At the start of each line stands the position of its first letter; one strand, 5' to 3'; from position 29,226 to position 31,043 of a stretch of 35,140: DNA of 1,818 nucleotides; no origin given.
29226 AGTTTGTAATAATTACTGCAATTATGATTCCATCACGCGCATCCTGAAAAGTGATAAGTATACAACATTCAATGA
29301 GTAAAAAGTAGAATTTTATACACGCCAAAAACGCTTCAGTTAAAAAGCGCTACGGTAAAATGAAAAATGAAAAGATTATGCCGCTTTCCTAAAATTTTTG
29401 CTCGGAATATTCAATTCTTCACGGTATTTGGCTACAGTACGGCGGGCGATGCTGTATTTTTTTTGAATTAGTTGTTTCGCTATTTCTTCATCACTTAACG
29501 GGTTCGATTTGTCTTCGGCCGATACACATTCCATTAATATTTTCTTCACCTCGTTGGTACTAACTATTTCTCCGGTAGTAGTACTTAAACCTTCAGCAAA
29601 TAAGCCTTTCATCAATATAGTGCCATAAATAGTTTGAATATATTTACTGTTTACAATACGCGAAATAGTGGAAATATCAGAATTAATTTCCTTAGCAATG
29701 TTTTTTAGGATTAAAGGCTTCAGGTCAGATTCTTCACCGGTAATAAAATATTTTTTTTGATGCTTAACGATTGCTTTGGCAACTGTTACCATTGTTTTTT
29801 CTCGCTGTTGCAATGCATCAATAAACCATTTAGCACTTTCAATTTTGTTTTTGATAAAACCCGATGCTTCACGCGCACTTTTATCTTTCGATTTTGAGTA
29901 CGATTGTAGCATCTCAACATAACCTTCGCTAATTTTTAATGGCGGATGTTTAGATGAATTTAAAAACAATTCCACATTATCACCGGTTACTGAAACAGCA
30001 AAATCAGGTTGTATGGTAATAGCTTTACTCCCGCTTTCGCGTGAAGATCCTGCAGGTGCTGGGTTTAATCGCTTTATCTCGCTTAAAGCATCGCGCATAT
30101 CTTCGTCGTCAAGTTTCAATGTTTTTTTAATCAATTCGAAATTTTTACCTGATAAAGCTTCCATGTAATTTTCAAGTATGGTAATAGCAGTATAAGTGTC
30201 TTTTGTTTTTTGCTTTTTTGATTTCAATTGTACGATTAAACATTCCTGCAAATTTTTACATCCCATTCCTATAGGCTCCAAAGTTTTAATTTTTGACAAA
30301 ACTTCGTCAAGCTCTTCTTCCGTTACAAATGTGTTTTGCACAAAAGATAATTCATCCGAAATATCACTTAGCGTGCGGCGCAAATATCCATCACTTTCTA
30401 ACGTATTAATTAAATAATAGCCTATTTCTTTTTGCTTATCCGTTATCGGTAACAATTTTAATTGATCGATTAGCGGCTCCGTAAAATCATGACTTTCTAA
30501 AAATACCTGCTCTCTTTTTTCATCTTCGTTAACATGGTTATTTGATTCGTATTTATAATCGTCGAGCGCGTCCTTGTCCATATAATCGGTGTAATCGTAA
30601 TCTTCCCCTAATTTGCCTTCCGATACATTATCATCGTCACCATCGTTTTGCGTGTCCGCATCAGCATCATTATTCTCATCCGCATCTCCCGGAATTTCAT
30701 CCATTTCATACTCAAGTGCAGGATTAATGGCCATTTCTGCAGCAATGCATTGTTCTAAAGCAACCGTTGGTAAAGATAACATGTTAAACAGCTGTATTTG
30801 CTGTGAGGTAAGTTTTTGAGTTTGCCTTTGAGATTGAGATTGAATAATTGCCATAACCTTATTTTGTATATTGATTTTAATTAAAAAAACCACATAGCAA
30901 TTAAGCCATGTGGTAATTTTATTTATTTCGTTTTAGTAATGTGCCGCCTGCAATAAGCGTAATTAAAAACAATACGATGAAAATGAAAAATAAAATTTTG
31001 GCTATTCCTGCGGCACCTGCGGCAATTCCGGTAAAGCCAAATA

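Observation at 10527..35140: Sigma-54 signalling hub embedded in a set of general-stress or dormancy-type genes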

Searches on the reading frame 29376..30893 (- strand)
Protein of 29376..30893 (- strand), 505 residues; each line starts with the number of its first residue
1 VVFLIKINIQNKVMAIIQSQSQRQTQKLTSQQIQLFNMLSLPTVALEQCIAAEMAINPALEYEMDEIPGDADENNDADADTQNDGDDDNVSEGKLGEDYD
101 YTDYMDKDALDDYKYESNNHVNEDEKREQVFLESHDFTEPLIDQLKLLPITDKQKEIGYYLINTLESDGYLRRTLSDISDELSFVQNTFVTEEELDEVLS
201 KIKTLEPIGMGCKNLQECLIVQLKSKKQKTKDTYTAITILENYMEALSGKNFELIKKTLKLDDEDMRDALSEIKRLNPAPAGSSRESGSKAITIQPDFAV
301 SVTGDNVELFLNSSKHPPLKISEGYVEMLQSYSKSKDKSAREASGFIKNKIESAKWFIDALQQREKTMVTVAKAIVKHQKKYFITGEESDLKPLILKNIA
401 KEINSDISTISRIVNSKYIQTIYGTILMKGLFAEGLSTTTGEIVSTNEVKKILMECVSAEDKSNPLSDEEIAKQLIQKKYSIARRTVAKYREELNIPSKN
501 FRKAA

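Call 7: search_protein_families(library=pfam, proteins=[window:29376-30893:-], max_evalue=0.01)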
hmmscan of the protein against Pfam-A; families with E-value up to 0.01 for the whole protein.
window:29376-30893:- (505 aa): 3 families
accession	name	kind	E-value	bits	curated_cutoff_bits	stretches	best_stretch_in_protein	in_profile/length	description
PF04552.19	Sigma54_DBD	-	6.6e-50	169.4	22.8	1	346-503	3-159/160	Sigma-54, DNA binding domain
PF04963.19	Sigma54_CBD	-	4.1e-45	154.2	22.9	1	129-325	4-185/185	Sigma-54 factor, core binding domain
PF00309.25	Sigma54_AID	-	1.5e-10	41.2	23.8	1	18-61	2-45/46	Sigma-54 factor, Activator interacting domain (AID)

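Call 12: find_encoding_contigs(protein=window:29376-30893:-, flank=10000, max_places=6)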
Protein window:29376-30893:- (505 aa): no gene with exactly this product is on record in the collection.

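Call 16: find_encoding_contigs(protein=window:29376-30854:-, flank=10000, max_places=6)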
Protein window:29376-30854:- (492 aa): 1 contig read that carries it; 1 place shown.
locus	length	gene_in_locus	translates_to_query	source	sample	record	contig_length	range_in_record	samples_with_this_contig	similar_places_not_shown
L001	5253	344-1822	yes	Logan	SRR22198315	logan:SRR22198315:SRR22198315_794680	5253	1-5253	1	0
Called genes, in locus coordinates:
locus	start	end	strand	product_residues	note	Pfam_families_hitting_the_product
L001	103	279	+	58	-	-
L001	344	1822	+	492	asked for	PF00309:Sigma54_AID, PF04963:Sigma54_CBD, PF04552:Sigma54_DBD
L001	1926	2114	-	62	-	-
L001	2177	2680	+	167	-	PF00072:Response_reg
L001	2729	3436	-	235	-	-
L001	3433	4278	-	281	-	PF01594:AI-2E_transport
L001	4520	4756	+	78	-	-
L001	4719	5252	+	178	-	?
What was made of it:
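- Tried and rejected: The GTG start of the rpoN ORF is not on record (call 12); the ATG start is (call 16).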

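Call 17: find_homologous_proteins(query=window:29376-30854:-, max_evalue=1e-10)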
Query window:29376-30854:- (492 aa): 7968 proteins with E <= 1e-10 among 8000 candidates; the best 120 are listed.
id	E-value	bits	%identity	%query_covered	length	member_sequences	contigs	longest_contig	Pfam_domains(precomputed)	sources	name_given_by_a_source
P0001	0.0e+0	1059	100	100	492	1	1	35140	PF04963.20,PF00309.26,PF04552.20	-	-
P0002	1.8e-281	952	90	100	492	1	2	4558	PF04963.20,PF00309.26,PF04552.20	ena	-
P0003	2.2e-274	928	87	100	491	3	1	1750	PF04963.20,PF00309.26,PF04552.20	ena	-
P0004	1.4e-266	903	85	100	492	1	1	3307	PF04963.20,PF00309.26,PF04552.20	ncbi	-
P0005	1.2e-264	896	85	100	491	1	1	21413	PF04963.20,PF00309.26,PF04552.20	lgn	-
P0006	1.4e-264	896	85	100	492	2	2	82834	PF04963.20,PF00309.26,PF04552.20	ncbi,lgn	-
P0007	2.0e-264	896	84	100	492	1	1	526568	PF04963.20,PF00309.26,PF04552.20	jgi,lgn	jgi:RNA polymerase sigma-54 factor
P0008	9.0e-264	893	83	100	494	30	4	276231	PF04963.20,PF00309.26,PF04552.20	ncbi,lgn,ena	-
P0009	2.1e-260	882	83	100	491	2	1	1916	PF04963.20,PF00309.26,PF04552.20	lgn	-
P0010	3.7e-260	881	83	100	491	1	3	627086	PF04963.20,PF00309.26,PF04552.20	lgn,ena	-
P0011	2.0e-258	876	83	97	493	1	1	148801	PF04963.20,PF00309.26,PF04552.20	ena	-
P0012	7.4e-257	871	82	100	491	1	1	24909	PF04963.20,PF00309.26,PF04552.20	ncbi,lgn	-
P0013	7.5e-251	851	84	95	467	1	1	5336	PF04963.20,PF04552.20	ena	-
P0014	4.9e-225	766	73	100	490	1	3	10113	PF04963.20,PF00309.26,PF04552.20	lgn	-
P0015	2.0e-224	764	72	100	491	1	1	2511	PF04963.20,PF00309.26,PF04552.20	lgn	-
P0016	1.8e-223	761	72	100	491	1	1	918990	PF04963.20,PF00309.26,PF04552.20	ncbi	-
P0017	3.4e-223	760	72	100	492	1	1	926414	PF04963.20,PF00309.26,PF04552.20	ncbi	-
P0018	4.2e-223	759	71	100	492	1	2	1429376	PF04963.20,PF00309.26,PF04552.20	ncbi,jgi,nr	ncbi:MAG: polymerase, sigma 54 subunit, RpoN/SigL [Bacteroidetes bacterium]|jgi:RNA polymerase sigma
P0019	1.0e-222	758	72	100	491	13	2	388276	PF04963.20,PF00309.26,PF04552.20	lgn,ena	-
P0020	1.0e-222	758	72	100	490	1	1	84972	PF04963.20,PF00309.26,PF04552.20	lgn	-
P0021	1.4e-222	758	72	100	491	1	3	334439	PF04963.20,PF00309.26,PF04552.20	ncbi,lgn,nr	ncbi:MAG: RNA polymerase factor sigma-54 [Bacteroidetes bacterium]|nr:RNA polymerase factor sigma-54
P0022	1.8e-222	757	71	100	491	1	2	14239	PF04963.20,PF00309.26,PF04552.20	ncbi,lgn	-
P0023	2.3e-222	757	71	100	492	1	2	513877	PF04963.20,PF00309.26,PF04552.20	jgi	jgi:RNA polymerase sigma-54 factor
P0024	8.3e-222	755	70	100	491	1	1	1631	PF04963.20,PF00309.26,PF04552.20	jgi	jgi:RNA polymerase sigma-54 factor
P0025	1.9e-221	754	71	100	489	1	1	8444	PF04963.20,PF00309.26,PF04552.20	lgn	-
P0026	4.4e-221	753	71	100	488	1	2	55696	PF04963.20,PF00309.26,PF04552.20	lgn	-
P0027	7.9e-221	752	72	100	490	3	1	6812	PF04963.20,PF00309.26,PF04552.20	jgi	jgi:RNA polymerase sigma-54 factor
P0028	8.6e-221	752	70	100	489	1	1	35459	PF04963.20,PF00309.26,PF04552.20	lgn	-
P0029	8.7e-221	752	71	100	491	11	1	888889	PF04963.20,PF00309.26,PF04552.20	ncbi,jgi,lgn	jgi:RNA polymerase sigma-54 factor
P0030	9.1e-221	752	71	100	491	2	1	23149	PF04963.20,PF00309.26,PF04552.20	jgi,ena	-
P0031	1.2e-220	751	71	100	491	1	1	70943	PF04963.20,PF00309.26,PF04552.20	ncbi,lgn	ncbi:MAG: RNA polymerase factor sigma-54 [Bacteroidota bacterium]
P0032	1.5e-220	751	71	100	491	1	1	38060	PF04963.20,PF00309.26,PF04552.20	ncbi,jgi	-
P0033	1.6e-220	751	71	100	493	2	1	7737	PF04963.20,PF00309.26,PF04552.20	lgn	-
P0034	1.8e-220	751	69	100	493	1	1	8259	PF04963.20,PF00309.26,PF04552.20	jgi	jgi:RNA polymerase sigma-54 factor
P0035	1.8e-220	751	71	100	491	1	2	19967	PF04963.20,PF00309.26,PF04552.20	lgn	-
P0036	2.5e-220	750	71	100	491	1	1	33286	PF04963.20,PF00309.26,PF04552.20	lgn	-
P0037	3.7e-220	750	71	100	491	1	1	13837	PF04963.20,PF00309.26,PF04552.20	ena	-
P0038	3.9e-220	750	70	100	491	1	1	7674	PF04963.20,PF00309.26,PF04552.20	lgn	-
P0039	4.3e-220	749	70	100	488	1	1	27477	PF04963.20,PF00309.26,PF04552.20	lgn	-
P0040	5.0e-220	749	70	100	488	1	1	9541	PF04963.20,PF00309.26,PF04552.20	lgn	-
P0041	1.1e-219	748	71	100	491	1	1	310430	PF04963.20,PF00309.26,PF04552.20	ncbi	-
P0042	1.3e-219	748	71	100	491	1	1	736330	PF04963.20,PF00309.26,PF04552.20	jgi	-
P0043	1.9e-219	747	71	100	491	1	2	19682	PF04963.20,PF00309.26,PF04552.20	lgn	-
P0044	2.1e-219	747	71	100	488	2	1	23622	PF04963.20,PF00309.26,PF04552.20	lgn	-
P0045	4.5e-219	746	70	100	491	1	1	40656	PF04963.20,PF00309.26,PF04552.20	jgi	jgi:RNA polymerase sigma-54 factor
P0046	5.0e-219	746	71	100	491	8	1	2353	PF04963.20,PF00309.26,PF04552.20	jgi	jgi:RNA polymerase sigma-54 factor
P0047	8.0e-219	745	70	100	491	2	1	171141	PF04963.20,PF00309.26,PF04552.20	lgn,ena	-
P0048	4.8e-218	743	70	100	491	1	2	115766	PF04963.20,PF00309.26,PF04552.20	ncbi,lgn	-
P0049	6.9e-218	742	70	100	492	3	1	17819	PF04963.20,PF00309.26,PF04552.20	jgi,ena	-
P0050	1.1e-217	741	70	100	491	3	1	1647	PF04963.20,PF00309.26,PF04552.20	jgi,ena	-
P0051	1.4e-217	741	70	100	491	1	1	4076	PF04963.20,PF00309.26,PF04552.20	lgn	-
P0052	1.4e-217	741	70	100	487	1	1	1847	PF04963.20,PF00309.26,PF04552.20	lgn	-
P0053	3.5e-217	740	70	100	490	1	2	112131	PF04963.20,PF00309.26,PF04552.20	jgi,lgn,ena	-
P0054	3.8e-217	740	71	100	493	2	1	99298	PF04963.20,PF00309.26,PF04552.20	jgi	jgi:RNA polymerase sigma-54 factor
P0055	6.8e-217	739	68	100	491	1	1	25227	PF04963.20,PF00309.26,PF04552.20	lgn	-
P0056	7.7e-217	739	69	100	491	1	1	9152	PF04963.20,PF00309.26,PF04552.20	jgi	-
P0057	1.1e-216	738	70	100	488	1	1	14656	PF04963.20,PF00309.26,PF04552.20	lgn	-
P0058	1.6e-216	738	70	100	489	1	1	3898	PF04963.20,PF00309.26,PF04552.20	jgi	jgi:RNA polymerase sigma-54 factor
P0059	2.6e-216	737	69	100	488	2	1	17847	PF04963.20,PF00309.26,PF04552.20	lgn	-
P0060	2.6e-216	737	71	100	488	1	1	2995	PF04963.20,PF00309.26,PF04552.20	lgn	-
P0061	3.9e-216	736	70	100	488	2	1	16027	PF04963.20,PF00309.26,PF04552.20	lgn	-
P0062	6.2e-216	736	69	100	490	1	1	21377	PF04963.20,PF00309.26,PF04552.20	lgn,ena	-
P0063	9.2e-216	735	70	100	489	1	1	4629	PF04963.20,PF00309.26,PF04552.20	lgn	-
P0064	1.2e-215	735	69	100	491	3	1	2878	PF04963.20,PF00309.26,PF04552.20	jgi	-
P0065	2.0e-215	734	70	100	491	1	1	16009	PF04963.20,PF00309.26,PF04552.20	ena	-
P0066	2.5e-214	730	69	100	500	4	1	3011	PF04963.20,PF00309.26,PF04552.20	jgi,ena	jgi:RNA polymerase sigma-54 factor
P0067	2.5e-213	727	69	100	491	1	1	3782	PF04963.20,PF00309.26,PF04552.20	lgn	-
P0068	9.7e-213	725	67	100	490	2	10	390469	PF04963.20,PF00309.26,PF04552.20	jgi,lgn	jgi:RNA polymerase sigma-54 factor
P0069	2.1e-212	724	68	100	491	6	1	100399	PF04963.20,PF00309.26,PF04552.20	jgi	jgi:RNA polymerase sigma-54 factor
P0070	1.8e-211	721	70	100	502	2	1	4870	PF04963.20,PF00309.26,PF04552.20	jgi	jgi:RNA polymerase sigma-54 factor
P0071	3.1e-210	717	68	100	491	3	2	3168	PF04963.20,PF00309.26,PF04552.20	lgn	-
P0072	3.3e-209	714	69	100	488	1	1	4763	PF04963.20,PF00309.26,PF04552.20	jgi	jgi:RNA polymerase sigma-54 factor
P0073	1.0e-208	712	69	100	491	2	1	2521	PF04963.20,PF00309.26,PF04552.20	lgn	-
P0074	1.1e-208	712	67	100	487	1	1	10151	PF04963.20,PF00309.26,PF04552.20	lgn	-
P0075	1.8e-208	711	67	100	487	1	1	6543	PF04963.20,PF00309.26,PF04552.20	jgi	jgi:RNA polymerase sigma-54 factor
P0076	2.0e-208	711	66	100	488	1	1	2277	PF04963.20,PF00309.26,PF04552.20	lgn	-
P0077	7.1e-208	709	67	100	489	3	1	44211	PF04963.20,PF00309.26,PF04552.20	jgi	jgi:RNA polymerase sigma-54 factor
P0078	1.8e-207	708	68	100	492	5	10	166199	PF04963.20,PF00309.26,PF04552.20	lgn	-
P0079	2.7e-206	704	68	100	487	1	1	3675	PF04963.20,PF00309.26,PF04552.20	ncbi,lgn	-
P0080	2.0e-205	701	67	100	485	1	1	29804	PF04963.20,PF00309.26,PF04552.20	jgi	jgi:RNA polymerase sigma-54 factor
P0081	2.6e-205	701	66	100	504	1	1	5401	PF04963.20,PF00309.26,PF04552.20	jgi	jgi:RNA polymerase sigma-54 factor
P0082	3.3e-205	700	66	100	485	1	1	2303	PF04963.20,PF00309.26,PF04552.20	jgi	jgi:RNA polymerase sigma-54 factor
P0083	4.0e-205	700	67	100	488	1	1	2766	PF04963.20,PF00309.26,PF04552.20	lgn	-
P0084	5.2e-205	700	66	100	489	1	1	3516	PF04963.20,PF00309.26,PF04552.20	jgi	jgi:RNA polymerase sigma-54 factor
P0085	5.6e-205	700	66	100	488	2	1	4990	PF04963.20,PF00309.26,PF04552.20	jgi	jgi:RNA polymerase sigma-54 factor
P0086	6.5e-205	699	69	96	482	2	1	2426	PF04963.20,PF00309.26,PF04552.20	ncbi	-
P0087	7.0e-205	699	66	100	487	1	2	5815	PF04963.20,PF00309.26,PF04552.20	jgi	jgi:RNA polymerase sigma-54 factor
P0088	3.6e-204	697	65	100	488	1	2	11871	PF04963.20,PF00309.26,PF04552.20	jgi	-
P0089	4.8e-203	693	66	100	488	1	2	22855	PF04963.20,PF00309.26,PF04552.20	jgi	jgi:RNA polymerase sigma-54 factor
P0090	9.1e-203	692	65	100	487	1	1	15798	PF04963.20,PF00309.26,PF04552.20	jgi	jgi:RNA polymerase sigma-54 factor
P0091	1.3e-202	692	65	100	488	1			PF04963.20,PF00309.26,PF04552.20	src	-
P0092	4.0e-202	690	65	100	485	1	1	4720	PF04963.20,PF00309.26,PF04552.20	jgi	jgi:RNA polymerase sigma-54 factor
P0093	3.4e-201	687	65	100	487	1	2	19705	PF04963.20,PF00309.26,PF04552.20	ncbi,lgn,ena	-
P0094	9.1e-200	682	65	100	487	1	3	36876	PF04963.20,PF00309.26,PF04552.20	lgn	-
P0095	1.0e-199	682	64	100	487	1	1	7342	PF04963.20,PF00309.26,PF04552.20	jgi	-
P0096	2.4e-199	681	64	100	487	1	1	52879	PF04963.20,PF00309.26,PF04552.20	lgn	-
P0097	4.0e-198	677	65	100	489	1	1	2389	PF04963.20,PF00309.26,PF04552.20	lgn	-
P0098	8.3e-198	676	63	100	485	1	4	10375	PF04963.20,PF00309.26,PF04552.20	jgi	jgi:RNA polymerase sigma-54 factor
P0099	3.4e-197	674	64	100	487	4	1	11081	PF04963.20,PF00309.26,PF04552.20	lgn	-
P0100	2.2e-196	671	64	100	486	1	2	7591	PF04963.20,PF00309.26,PF04552.20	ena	-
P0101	1.8e-195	668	63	100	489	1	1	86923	PF04963.20,PF00309.26,PF04552.20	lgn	-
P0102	9.4e-195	666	62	100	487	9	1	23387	PF04963.20,PF00309.26,PF04552.20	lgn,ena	-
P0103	1.5e-194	665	63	100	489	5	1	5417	PF04963.20,PF00309.26,PF04552.20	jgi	jgi:RNA polymerase sigma-54 factor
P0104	3.5e-193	661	62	97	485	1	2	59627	PF04963.20,PF00309.26,PF04552.20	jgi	jgi:RNA polymerase sigma-54 factor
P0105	6.9e-193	660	62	100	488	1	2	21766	PF04963.20,PF00309.26,PF04552.20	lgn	-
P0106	9.7e-193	659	62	100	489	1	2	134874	PF04963.20,PF00309.26,PF04552.20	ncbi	-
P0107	2.1e-190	652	63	100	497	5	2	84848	PF04963.20,PF00309.26,PF04552.20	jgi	jgi:RNA polymerase sigma-54 factor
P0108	2.7e-190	651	62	100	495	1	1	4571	PF04963.20,PF00309.26,PF04552.20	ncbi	ncbi:MAG: RNA polymerase factor sigma-54 [Bacteroidia bacterium]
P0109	7.0e-189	647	61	100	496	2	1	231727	PF04963.20,PF00309.26,PF04552.20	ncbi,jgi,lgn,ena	jgi:RNA polymerase sigma-54 factor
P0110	4.3e-188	644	61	100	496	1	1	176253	PF04963.20,PF00309.26,PF04552.20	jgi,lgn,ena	-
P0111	4.6e-187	641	61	100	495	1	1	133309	PF04963.20,PF00309.26,PF04552.20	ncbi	-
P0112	9.1e-187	640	62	100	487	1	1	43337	PF04963.20,PF00309.26,PF04552.20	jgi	jgi:RNA polymerase sigma-54 factor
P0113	5.0e-186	637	61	100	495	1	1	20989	PF04963.20,PF00309.26,PF04552.20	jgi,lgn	-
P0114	9.7e-186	636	61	100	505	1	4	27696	PF04963.20,PF00309.26,PF04552.20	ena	-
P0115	7.7e-185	633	61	100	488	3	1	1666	PF04963.20,PF00309.26,PF04552.20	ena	-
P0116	1.3e-183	629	61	100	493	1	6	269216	PF04963.20,PF00309.26,PF04552.20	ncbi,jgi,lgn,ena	jgi:RNA polymerase sigma-54 factor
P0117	1.3e-183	629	60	100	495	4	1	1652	PF04963.20,PF00309.26,PF04552.20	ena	-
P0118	9.3e-183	626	61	100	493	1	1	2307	PF04963.20,PF00309.26,PF04552.20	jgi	jgi:RNA polymerase sigma-54 factor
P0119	1.1e-182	626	61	100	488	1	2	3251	PF04963.20,PF00309.26,PF04552.20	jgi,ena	jgi:RNA polymerase sigma-54 factor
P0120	1.4e-181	623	60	100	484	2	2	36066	PF04963.20,PF00309.26,PF04552.20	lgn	-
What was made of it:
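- Closest known: Tabulated multi-copy rpoN in cultured Bacteroidota. Different: No cultured names appeared among the nearest 120 homologs (call 17).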

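Call 18: find_related_loci(query=window:29376-30854:-, collection=genome_contigs, flank=10000)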
Query window:29376-30854:- (492 aa) in genome_contigs; peptide patterns used: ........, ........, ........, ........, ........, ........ (x = any residue, [..] = any of these).
107 stretches matched a pattern; 13 encode a relative of the query (tblastn E <= 1e-3); 12 distinct loci.
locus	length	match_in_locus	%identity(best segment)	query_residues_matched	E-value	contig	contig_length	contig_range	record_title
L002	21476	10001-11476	85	1-492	0e+0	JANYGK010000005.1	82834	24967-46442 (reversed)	MAG: Bacteroidetes bacterium isolate 341R_metabinner_23 341R_k141_83197, whole genome shotgun sequence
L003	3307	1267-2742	85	1-492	0e+0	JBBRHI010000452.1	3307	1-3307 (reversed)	MAG: Bacteroidia bacterium isolate Co_metawrap_2698 Cmw_2698_k141_28914342_length_3307_cov_4.0000, whole genome shotgun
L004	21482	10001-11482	84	1-492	0e+0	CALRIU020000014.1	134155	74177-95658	MAG: Hydrocarboniphaga daqingensis isolate JJ-AX1-329-3-mx-bin493 genome assembly, contig: JJ-MOM7-71-C44, whole genome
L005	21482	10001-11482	83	1-492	0e+0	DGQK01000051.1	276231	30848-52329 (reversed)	MAG TPA_asm: Bacteroidetes bacterium UBA4416 UBA4416_contig_837, whole genome shotgun sequence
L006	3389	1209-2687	83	1-492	0e+0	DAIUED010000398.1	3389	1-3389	MAG TPA_asm: Bacteroidota bacterium isolate CTOTU24481 NODE_13707_length_3389_cov_4.122376, whole genome shotgun sequenc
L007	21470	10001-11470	84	1-492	0e+0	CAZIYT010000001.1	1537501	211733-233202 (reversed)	MAG TPA_asm: uncultured Flavobacterium sp. isolate SRP193066_co1_59 genome assembly, contig: NODE_2_length_1537501_cov_5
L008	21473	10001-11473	71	1-492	0e+0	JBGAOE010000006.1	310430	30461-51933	MAG: Bacteroidia bacterium isolate MAG_MBR_H10.51 MBRH10-51_opera_contig_138, whole genome shotgun sequence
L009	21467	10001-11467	62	1-492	0e+0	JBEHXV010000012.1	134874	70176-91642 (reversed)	MAG: Bacteroidota bacterium isolate ES1.bin.99 NODE_134_length_134874_cov_6.259277, whole genome shotgun sequence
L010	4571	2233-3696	62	1-490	0e+0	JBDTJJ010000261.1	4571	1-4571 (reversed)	MAG: Bacteroidia bacterium isolate cluster2_bin.50 k127_2618137, whole genome shotgun sequence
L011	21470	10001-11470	61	1-492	0e+0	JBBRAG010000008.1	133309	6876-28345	MAG: Bacteroidia bacterium isolate Co_metawrap_2282 Cmw_2282_k141_19931541_length_133309_cov_10.9997, whole genome shotg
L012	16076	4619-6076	61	1-490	0e+0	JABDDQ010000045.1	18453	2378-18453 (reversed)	MAG: Bacteroidetes bacterium isolate BWMinControl_Nextera43_MAG4 3300020879.a:Ga0207019_1108, whole genome shotgun seque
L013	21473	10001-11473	86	1-492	0e+0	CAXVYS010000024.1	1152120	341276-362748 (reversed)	MAG: Bacteroidia bacterium isolate 6e587fb1-28cf-479a-b2ce-4acc679b3bb4 genome assembly, contig: contig_24, whole genome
